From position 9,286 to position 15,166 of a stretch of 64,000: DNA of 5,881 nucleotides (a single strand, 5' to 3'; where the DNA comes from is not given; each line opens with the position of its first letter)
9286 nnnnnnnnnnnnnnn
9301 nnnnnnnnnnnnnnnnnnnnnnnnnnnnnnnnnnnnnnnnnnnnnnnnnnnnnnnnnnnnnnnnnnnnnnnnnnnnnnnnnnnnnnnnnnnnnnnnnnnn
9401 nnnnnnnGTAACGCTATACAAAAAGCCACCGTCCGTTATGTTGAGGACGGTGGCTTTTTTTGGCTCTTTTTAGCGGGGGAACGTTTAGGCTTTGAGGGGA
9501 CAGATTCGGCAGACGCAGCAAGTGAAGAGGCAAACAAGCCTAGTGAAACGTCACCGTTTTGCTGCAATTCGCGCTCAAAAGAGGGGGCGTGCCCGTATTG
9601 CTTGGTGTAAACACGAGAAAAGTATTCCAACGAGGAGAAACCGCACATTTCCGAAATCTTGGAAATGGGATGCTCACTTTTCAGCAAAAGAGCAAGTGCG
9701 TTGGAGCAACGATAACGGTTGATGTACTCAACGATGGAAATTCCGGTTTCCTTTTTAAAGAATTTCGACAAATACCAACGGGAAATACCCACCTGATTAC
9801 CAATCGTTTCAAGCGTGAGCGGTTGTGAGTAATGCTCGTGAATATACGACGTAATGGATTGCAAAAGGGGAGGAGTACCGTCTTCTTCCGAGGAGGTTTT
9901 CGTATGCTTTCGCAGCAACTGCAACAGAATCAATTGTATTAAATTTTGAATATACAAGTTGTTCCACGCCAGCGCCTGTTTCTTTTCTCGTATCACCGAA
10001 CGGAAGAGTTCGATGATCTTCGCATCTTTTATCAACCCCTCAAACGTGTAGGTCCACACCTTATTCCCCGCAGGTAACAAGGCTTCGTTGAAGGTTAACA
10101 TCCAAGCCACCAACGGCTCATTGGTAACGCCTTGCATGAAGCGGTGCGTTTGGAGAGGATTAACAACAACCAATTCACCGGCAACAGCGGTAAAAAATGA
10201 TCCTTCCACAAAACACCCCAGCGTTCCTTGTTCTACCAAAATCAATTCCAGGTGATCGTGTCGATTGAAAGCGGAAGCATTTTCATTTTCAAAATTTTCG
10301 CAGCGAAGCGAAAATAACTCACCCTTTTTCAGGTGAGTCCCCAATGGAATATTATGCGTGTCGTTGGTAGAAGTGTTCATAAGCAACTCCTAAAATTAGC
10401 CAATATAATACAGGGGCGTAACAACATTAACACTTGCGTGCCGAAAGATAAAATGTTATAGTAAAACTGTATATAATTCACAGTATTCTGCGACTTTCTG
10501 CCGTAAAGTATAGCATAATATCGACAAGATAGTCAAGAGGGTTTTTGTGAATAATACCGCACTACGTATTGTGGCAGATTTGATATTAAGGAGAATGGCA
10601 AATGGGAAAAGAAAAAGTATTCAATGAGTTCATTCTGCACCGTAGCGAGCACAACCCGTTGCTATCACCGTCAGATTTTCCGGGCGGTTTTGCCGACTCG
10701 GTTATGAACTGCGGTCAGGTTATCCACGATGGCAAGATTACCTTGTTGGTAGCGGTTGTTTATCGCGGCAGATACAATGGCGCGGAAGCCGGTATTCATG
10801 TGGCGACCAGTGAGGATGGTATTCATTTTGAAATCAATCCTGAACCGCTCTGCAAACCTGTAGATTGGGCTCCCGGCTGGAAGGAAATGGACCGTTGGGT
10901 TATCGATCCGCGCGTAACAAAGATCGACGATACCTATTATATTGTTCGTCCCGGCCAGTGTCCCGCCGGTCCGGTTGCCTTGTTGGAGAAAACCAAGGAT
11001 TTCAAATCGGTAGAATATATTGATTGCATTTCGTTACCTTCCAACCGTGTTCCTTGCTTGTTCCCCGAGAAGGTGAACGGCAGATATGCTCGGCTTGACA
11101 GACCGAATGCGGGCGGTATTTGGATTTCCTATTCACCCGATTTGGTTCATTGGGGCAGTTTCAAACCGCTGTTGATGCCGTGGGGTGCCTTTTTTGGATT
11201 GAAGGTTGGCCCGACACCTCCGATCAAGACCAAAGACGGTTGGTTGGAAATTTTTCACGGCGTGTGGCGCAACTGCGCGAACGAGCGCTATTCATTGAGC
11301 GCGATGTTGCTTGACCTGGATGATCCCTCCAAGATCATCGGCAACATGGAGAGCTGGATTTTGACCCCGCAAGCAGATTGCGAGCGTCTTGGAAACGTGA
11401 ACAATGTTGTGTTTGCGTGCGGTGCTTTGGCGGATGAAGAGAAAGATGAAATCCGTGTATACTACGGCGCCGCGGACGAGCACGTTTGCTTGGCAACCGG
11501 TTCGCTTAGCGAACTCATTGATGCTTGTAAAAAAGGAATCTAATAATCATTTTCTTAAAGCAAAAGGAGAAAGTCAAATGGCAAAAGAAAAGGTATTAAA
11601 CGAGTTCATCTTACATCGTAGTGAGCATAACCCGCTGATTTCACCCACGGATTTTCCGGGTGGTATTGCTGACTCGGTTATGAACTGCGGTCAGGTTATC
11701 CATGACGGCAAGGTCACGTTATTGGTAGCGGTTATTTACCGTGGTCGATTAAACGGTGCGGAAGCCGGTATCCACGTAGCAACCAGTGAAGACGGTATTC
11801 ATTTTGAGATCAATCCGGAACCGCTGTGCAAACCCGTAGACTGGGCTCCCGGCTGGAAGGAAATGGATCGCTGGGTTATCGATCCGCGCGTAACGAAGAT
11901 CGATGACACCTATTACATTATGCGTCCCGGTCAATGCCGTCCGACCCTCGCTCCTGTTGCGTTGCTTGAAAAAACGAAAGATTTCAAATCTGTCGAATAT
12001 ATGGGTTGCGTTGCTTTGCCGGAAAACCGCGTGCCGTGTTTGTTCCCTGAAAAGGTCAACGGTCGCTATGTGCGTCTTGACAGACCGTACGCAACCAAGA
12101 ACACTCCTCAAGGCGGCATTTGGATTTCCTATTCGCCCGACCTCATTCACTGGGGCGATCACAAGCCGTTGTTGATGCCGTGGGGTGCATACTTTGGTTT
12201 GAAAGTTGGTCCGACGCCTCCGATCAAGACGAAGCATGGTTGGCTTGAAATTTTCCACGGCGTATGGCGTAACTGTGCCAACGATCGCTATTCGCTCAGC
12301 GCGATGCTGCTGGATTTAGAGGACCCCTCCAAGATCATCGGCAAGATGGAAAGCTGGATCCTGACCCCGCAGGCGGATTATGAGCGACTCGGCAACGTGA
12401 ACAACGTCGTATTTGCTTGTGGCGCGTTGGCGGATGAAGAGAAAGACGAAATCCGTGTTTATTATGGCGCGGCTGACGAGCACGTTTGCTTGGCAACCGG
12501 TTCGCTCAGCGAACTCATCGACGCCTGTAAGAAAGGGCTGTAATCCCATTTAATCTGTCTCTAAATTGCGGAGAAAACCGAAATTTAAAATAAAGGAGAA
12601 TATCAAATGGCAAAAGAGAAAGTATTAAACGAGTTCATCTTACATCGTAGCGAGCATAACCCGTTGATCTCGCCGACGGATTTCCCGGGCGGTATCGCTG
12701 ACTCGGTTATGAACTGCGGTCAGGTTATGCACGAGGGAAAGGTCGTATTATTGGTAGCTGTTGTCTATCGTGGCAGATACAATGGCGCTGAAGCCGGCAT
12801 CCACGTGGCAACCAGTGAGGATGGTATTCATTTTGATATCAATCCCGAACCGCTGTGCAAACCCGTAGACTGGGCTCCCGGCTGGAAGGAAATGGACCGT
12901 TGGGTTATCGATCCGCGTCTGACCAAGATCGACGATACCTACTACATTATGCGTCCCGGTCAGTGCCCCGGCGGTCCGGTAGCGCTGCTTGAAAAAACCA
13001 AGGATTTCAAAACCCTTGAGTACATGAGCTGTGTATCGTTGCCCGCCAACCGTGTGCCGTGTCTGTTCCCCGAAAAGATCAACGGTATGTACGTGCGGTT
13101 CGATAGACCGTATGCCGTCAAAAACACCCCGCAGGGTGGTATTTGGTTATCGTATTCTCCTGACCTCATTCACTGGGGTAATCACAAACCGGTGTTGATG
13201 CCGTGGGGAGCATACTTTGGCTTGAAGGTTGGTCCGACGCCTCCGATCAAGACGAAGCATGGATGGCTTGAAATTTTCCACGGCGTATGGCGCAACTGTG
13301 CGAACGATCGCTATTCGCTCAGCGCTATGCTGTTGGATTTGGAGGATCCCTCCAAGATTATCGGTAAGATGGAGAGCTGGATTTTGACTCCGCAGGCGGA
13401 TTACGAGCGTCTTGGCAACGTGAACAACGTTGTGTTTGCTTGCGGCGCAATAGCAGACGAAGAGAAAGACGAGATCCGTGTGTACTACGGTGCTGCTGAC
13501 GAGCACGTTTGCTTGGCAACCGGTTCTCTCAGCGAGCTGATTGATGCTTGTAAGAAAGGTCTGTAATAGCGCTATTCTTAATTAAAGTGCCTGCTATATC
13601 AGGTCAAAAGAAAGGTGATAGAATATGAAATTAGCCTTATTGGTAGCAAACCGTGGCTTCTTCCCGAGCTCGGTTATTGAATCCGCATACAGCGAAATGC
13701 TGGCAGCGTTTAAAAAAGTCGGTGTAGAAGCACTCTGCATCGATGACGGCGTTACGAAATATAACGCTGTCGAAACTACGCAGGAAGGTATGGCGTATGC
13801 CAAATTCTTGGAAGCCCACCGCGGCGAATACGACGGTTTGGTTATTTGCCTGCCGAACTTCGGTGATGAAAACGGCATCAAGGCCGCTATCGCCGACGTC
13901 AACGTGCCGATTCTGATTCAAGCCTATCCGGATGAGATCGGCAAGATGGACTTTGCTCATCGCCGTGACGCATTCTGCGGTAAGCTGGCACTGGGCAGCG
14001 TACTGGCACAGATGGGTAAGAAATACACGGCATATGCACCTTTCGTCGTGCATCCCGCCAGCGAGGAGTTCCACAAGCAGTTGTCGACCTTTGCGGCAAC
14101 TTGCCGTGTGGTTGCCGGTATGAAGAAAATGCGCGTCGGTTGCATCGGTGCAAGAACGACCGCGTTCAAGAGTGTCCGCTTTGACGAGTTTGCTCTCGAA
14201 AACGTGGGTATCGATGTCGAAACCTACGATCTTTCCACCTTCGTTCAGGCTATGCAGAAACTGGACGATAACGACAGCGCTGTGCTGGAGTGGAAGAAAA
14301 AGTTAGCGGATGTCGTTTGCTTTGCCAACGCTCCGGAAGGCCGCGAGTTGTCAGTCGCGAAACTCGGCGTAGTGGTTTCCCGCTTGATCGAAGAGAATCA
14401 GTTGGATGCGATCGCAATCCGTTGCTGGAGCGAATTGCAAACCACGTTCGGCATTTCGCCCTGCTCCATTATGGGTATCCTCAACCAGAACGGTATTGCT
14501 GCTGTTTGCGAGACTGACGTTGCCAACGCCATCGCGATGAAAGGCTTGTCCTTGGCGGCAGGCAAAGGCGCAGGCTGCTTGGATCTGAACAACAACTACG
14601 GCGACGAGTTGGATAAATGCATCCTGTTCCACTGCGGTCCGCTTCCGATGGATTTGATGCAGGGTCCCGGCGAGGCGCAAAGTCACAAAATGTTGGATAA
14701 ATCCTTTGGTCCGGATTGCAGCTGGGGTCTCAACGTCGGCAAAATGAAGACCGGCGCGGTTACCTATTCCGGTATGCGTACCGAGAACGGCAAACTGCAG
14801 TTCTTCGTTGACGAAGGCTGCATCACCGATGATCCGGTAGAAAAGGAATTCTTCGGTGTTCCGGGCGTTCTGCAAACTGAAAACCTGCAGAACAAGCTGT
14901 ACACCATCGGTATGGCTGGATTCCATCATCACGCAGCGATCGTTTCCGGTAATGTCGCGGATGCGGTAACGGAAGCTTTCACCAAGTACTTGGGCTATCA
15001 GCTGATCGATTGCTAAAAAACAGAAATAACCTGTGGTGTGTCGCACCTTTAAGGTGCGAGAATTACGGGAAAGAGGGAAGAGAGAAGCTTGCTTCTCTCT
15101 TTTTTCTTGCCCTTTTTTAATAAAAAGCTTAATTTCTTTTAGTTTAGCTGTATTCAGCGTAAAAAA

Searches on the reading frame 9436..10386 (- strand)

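Call 11: search_protein_families(library=pfam, proteins=[window:9436-10386:-], max_evalue=0.001)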
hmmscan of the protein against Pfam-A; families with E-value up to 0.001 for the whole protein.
window:9436-10386:- (316 aa): 4 families
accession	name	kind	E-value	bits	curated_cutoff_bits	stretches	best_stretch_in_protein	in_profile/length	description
PF12833.13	HTH_18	-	3.8e-20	72.4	33.6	1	197-270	3-76/80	Helix-turn-helix domain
PF00165.29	HTH_AraC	-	7.7e-18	64.6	26.6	2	182-223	1-42/42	Bacterial regulatory helix-turn-helix proteins, AraC family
PF02311.25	AraC_binding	-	1.9e-05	24.8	21.1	1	39-136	17-117/135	AraC-like ligand binding domain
PF07883.17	Cupin_2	-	0.00032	20.8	27.2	1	37-93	10-65/70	Cupin domain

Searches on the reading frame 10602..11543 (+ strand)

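Call 11: search_protein_families(library=pfam, proteins=[window:10602-11543:+], max_evalue=0.001)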
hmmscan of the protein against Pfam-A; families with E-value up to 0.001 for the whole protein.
window:10602-11543:+ (313 aa): 1 family
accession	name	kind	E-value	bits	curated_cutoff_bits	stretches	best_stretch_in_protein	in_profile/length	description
PF04041.19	Glyco_hydro_130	-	7.1e-49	166.9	26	1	34-310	35-319/320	beta-1,4-mannooligosaccharide phosphorylase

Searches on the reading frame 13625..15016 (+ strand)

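Call 11: search_protein_families(library=pfam, proteins=[window:13625-15016:+], max_evalue=0.001)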
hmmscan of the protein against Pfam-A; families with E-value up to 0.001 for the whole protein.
window:13625-15016:+ (463 aa): 1 family
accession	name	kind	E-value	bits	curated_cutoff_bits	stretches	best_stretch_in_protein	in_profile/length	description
PF02952.23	Fucose_iso_C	-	1.2e-09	38.4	29.3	1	334-460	1-139/143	L-fucose isomerase, C-terminal domain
